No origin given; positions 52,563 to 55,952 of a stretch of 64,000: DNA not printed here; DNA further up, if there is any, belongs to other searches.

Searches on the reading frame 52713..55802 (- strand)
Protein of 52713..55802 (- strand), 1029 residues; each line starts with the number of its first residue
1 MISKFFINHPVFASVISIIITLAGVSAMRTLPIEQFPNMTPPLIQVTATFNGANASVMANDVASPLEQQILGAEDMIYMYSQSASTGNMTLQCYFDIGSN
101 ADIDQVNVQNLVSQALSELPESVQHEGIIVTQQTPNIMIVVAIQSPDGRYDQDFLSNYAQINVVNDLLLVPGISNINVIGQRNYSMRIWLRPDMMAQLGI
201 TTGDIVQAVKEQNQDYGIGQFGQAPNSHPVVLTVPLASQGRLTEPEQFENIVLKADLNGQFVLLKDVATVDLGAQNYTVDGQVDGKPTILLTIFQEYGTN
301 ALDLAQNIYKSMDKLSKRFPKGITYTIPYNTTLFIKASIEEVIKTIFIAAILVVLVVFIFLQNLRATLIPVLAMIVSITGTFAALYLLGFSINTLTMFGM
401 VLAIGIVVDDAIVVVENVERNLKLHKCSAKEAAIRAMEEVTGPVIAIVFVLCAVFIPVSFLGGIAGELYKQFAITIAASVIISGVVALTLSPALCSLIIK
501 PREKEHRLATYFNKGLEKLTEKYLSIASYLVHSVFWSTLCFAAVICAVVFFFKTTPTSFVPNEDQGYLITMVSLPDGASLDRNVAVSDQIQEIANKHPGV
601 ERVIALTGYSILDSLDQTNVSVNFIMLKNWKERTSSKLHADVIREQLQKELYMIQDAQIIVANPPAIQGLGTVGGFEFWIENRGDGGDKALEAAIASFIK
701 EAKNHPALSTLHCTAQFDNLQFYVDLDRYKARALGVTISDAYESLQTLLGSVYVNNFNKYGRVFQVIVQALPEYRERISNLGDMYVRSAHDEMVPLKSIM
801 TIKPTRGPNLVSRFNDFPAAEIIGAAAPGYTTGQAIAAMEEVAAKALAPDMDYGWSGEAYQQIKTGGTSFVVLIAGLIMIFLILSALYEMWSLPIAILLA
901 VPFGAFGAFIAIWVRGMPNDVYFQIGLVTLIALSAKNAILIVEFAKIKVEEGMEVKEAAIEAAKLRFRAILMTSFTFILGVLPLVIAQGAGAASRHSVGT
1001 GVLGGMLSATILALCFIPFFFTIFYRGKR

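Call 9: find_related_loci(query=window:52713-55802:-, collection=genome_contigs, flank=2000)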
Query window:52713-55802:- (1029 aa) in genome_contigs; peptide patterns used: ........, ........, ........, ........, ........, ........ (x = any residue, [..] = any of these).
599 stretches matched a pattern (row limit reached: there are more); 598 encode a relative of the query (tblastn E <= 1e-3); the best 80 are kept; 80 distinct loci.
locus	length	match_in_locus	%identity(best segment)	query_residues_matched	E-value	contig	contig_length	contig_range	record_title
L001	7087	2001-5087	70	1-1029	0e+0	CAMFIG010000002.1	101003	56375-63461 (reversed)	MAG: uncultured Chlamydiae bacterium isolate SRR9109408_bin.1_metaWRAP_v1.3_MAG genome assembly, contig: ERZ12289981.126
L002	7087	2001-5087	69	1-1029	0e+0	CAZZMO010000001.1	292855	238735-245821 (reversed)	MAG TPA_asm: uncultured bacterium isolate SRP124364_co1_403 genome assembly, contig: NODE_3_length_292855_cov_12.342087,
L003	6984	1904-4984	62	1-1029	0e+0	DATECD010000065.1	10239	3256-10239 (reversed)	MAG TPA_asm: Chlamydiales bacterium isolate SMAG_U8262 k141_2114049, whole genome shotgun sequence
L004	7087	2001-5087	54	1-1028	0e+0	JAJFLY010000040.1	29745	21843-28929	MAG: Chlamydiae bacterium isolate OFTM232 OFTM232_39, whole genome shotgun sequence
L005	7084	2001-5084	58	1-1029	0e+0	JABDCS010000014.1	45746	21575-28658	MAG: Chlamydiae bacterium isolate BWMinHeated_Nextera75_MAG3 3300020831.a:Ga0207143_1014, whole genome shotgun sequence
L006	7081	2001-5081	48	1-1029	0e+0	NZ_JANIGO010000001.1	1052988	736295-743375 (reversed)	Limnobacter humi strain NBRC 111650 spades_K_17_127_1, whole genome shotgun sequence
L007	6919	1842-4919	59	1-1029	0e+0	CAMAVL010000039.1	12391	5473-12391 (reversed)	MAG: Chlamydia trachomatis isolate MaH-04nov19-293 genome assembly, contig: MaH-04nov19-C13266, whole genome shotgun seq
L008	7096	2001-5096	48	1-1028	0e+0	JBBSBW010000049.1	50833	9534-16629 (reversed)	MAG: Thermoanaerobaculia bacterium isolate La6_metabat2.203 La6_metabat2.203_K_902375_L_50833_cov_15.0005, whole genome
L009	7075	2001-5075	45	2-1023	0e+0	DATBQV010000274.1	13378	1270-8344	MAG TPA_asm: Gemmatimonadales bacterium isolate SMAG_U4112 k141_156012, whole genome shotgun sequence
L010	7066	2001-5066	45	2-1021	0e+0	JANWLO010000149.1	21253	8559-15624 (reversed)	MAG: Gemmatimonadaceae bacterium isolate CRAIB_MAG122 c_000000078300, whole genome shotgun sequence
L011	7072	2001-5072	46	4-1023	0e+0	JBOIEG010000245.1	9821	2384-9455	MAG: Gammaproteobacteria bacterium isolate H1-B1_maxbin2.bin.5_sub k127_1241100, whole genome shotgun sequence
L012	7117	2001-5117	46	4-1022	0e+0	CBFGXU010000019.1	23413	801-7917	MAG TPA_asm: uncultured Nitrosomonas sp. isolate SRR32277357_concoct_63 genome assembly, contig: ERZ27321080.545, whole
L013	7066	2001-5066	44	4-1028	0e+0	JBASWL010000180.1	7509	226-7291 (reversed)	MAG: Georgfuchsia sp. isolate MFD12902_ilm_asm_bin13 k127_89809, whole genome shotgun sequence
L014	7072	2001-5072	47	1-1024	0e+0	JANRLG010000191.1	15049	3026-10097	MAG: Thermoanaerobaculia bacterium isolate bins.484 k141_3948117, whole genome shotgun sequence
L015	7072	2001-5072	45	2-1028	0e+0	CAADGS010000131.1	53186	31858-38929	uncultured beta proteobacterium isolate AOB.fa.gz genome assembly, contig: k127_648950, whole genome shotgun sequence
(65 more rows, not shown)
